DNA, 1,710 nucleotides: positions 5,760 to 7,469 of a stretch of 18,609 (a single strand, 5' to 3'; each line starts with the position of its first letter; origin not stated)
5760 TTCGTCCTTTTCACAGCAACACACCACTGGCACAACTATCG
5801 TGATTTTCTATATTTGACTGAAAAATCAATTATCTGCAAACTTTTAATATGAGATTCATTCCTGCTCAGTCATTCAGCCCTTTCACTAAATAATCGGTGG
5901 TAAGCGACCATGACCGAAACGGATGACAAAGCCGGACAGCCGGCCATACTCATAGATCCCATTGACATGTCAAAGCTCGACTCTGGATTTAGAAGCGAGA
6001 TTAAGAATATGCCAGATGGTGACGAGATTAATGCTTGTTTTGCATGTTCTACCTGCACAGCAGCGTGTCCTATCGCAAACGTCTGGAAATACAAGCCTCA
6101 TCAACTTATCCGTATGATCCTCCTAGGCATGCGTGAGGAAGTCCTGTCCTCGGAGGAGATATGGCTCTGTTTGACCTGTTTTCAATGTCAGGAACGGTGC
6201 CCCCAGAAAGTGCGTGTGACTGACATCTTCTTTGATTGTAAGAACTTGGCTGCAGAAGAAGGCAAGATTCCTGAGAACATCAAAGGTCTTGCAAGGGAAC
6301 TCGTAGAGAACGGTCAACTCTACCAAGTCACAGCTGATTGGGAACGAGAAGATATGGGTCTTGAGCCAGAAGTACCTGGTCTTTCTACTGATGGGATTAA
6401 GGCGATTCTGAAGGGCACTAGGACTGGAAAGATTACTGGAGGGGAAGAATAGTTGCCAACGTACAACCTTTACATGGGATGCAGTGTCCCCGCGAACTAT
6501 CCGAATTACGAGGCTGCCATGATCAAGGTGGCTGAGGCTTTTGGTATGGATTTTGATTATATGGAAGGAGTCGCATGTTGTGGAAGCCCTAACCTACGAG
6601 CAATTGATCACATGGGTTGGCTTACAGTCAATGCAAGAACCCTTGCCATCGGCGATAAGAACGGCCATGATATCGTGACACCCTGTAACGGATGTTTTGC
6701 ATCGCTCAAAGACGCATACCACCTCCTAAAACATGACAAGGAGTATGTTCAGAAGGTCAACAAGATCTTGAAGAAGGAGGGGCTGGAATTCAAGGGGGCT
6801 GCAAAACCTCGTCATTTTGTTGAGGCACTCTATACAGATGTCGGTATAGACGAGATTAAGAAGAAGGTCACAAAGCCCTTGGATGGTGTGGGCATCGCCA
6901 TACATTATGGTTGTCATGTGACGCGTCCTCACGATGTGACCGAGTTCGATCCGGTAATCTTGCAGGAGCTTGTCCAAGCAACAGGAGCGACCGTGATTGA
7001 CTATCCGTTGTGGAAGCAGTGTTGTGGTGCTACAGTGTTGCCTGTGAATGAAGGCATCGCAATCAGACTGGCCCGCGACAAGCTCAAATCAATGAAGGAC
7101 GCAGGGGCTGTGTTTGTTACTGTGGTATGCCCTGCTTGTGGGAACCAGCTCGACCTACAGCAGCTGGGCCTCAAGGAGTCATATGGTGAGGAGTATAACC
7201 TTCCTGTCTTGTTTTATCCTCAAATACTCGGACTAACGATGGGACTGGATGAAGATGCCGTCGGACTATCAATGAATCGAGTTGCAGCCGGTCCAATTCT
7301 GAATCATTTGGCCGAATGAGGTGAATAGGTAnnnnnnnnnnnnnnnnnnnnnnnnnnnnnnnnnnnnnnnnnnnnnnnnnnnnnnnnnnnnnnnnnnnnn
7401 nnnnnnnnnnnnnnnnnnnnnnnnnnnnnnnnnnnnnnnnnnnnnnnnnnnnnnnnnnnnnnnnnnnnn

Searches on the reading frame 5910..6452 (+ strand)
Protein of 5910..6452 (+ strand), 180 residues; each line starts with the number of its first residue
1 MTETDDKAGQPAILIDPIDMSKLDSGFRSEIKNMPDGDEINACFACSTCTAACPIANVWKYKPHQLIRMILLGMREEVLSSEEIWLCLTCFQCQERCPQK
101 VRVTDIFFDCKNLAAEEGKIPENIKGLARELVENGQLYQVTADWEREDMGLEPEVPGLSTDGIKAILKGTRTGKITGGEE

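Call 5: search_protein_families(library=pfam, proteins=[window:5910-6452:+], max_evalue=0.01)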
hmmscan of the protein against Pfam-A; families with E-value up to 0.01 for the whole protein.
window:5910-6452:+ (180 aa): 7 families
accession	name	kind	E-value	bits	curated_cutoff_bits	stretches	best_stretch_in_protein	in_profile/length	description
PF13183.11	Fer4_8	-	2.1e-12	47.8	27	1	39-101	1-68/68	4Fe-4S dicluster domain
PF13534.11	Fer4_17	-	1.7e-10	41.7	22.2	1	42-101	1-60/61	4Fe-4S dicluster domain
PF13187.11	Fer4_9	-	5.9e-08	33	27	1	42-100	1-50/52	4Fe-4S dicluster domain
PF13237.11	Fer4_10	-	3.1e-06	27.5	25.5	1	41-98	7-53/53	4Fe-4S dicluster domain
PF12838.12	Fer4_7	-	5.6e-06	27.2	27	1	43-101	2-52/52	4Fe-4S dicluster domain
PF13484.11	Fer4_16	-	4.7e-05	24.5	30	0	30-55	40-65/66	4Fe-4S double cluster binding domain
PF14697.11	Fer4_21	-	0.0021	18.6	35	0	41-57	39-55/59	4Fe-4S dicluster domain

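Call 9: search_protein_families(library=ncbifam, proteins=[window:5910-6452:+], max_evalue=0.01)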
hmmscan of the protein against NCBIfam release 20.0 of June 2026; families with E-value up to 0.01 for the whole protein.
window:5910-6452:+ (180 aa): 28 families (the best 25 are shown)
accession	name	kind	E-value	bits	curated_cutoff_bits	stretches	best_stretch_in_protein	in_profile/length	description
TIGR03290.1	CoB_CoM_SS_C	equivalog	6.6e-30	104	160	1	40-155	1-118/144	CoB--CoM heterodisulfide reductase subunit C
NF038018.1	qmoC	equivalog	3.7e-16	59.6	300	1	26-127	4-104/360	quinone-interacting membrane-bound oxidoreductase complex subunit QmoC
NF041890.1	hdrC_Methbact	equivalog_domain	5.5e-15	55.4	270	1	23-125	12-112/192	ferredoxin:CoB-CoM heterodisulfide reductase subunit HdrC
NF041779.1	hetero_SS_HdrC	equivalog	1.1e-13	51.1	350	1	35-120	25-109/198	ferredoxin:CoB-CoM heterodisulfide reductase subunit HdrC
NF008369.0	PRK11168.1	equivalog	2.6e-09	36.5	278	1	37-116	7-89/401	anaerobic glycerol-3-phosphate dehydrogenase subunit C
NF004898.0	PRK06259.1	equivalog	7.3e-08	31.5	385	1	30-123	123-225/488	fumarate reductase (CoM/CoB) subunit TfrB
NF045663.1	diclust_near_Sec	equivalog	9.4e-07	27.3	530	1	41-123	304-391/759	pyridine nucleotide-disulfide oxidoreductase/dicluster-binding protein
TIGR03379.1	glycerol3P_GlpC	equivalog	1.1e-06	27.7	279.9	1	40-114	4-81/397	anaerobic glycerol-3-phosphate dehydrogenase subunit GlpC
NF045670.1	quin_L_LdhH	equivalog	2.3e-06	26.2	800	1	24-139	288-407/706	L-lactate dehydrogenase (quinone) large subunit LdhH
TIGR01971.1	NuoI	subfamily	1.3e-05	24.8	113.05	1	17-103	19-99/121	NADH-quinone oxidoreductase, chain I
TIGR00384.1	dhsB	subfamily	3.5e-05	23.4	88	1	29-104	128-215/222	succinate dehydrogenase and fumarate reductase iron-sulfur protein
TIGR01945.1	rnfC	subfamily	6.4e-05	21.7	245.95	1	34-108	357-425/435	RnfABCDGE type electron transport complex subunit C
TIGR00314.1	cdhA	equivalog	0.00013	19.9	781.3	1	31-109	385-461/784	CO dehydrogenase/acetyl-CoA synthase complex subunit alpha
NF008434.0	PRK11274.1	equivalog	0.00017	20.7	333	1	31-106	9-94/409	glycolate oxidase subunit GlcF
NF004616.0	PRK05950.1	subfamily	0.0002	20.6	228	1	37-114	143-233/238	succinate dehydrogenase iron-sulfur subunit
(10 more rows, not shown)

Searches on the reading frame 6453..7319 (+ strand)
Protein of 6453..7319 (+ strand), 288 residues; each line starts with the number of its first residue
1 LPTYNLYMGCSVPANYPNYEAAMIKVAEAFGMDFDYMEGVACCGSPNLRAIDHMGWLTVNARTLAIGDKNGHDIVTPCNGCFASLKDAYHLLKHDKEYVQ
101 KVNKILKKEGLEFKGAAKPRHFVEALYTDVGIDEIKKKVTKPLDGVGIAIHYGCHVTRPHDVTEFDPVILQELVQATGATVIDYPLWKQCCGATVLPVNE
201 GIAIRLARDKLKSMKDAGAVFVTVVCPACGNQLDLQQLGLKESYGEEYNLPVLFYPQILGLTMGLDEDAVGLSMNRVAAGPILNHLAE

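Call 5: search_protein_families(library=pfam, proteins=[window:6453-7319:+], max_evalue=0.01)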
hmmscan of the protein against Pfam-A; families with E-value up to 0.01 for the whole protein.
window:6453-7319:+ (288 aa): 2 families
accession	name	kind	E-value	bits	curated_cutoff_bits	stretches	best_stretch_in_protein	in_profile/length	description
PF02754.22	CCG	-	1.5e-28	99.2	20.6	2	148-234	1-85/85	Cysteine-rich domain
PF22196.1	HdrB-like_C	-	0.0022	18.4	33.4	1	194-272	3-83/87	HdrB-like C-terminal domain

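Call 9: search_protein_families(library=ncbifam, proteins=[window:6453-7319:+], max_evalue=0.01)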
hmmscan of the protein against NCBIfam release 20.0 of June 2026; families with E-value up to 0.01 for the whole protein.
window:6453-7319:+ (288 aa): 8 families
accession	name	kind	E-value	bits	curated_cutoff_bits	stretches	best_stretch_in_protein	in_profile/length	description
TIGR03288.1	CoB_CoM_SS_B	equivalog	1.1e-80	271.1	345.15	1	4-285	2-289/290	CoB--CoM heterodisulfide reductase subunit B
NF042965.1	MFR_anch_SdhE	equivalog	1.5e-38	133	500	1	6-279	5-278/282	8-methylmenaquinol:fumarate reductase membrane anchor subunit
NF041780.1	hetero_SS_HdrB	equivalog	2.4e-32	112.5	450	1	6-283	8-302/304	ferredoxin:CoB-CoM heterodisulfide reductase subunit HdrB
NF045670.1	quin_L_LdhH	equivalog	2.3e-21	75.8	800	1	5-233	470-685/706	L-lactate dehydrogenase (quinone) large subunit LdhH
NF004898.0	PRK06259.1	equivalog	3.1e-18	65.7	385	1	5-233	265-463/488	fumarate reductase (CoM/CoB) subunit TfrB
NF008369.0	PRK11168.1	equivalog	4.8e-09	35.6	278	1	7-233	172-380/401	anaerobic glycerol-3-phosphate dehydrogenase subunit C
NF008434.0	PRK11274.1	equivalog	7.2e-09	35.1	333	1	8-223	174-378/409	glycolate oxidase subunit GlcF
TIGR03379.1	glycerol3P_GlpC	equivalog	2.5e-06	26.5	279.9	1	6-235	166-379/397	anaerobic glycerol-3-phosphate dehydrogenase subunit GlpC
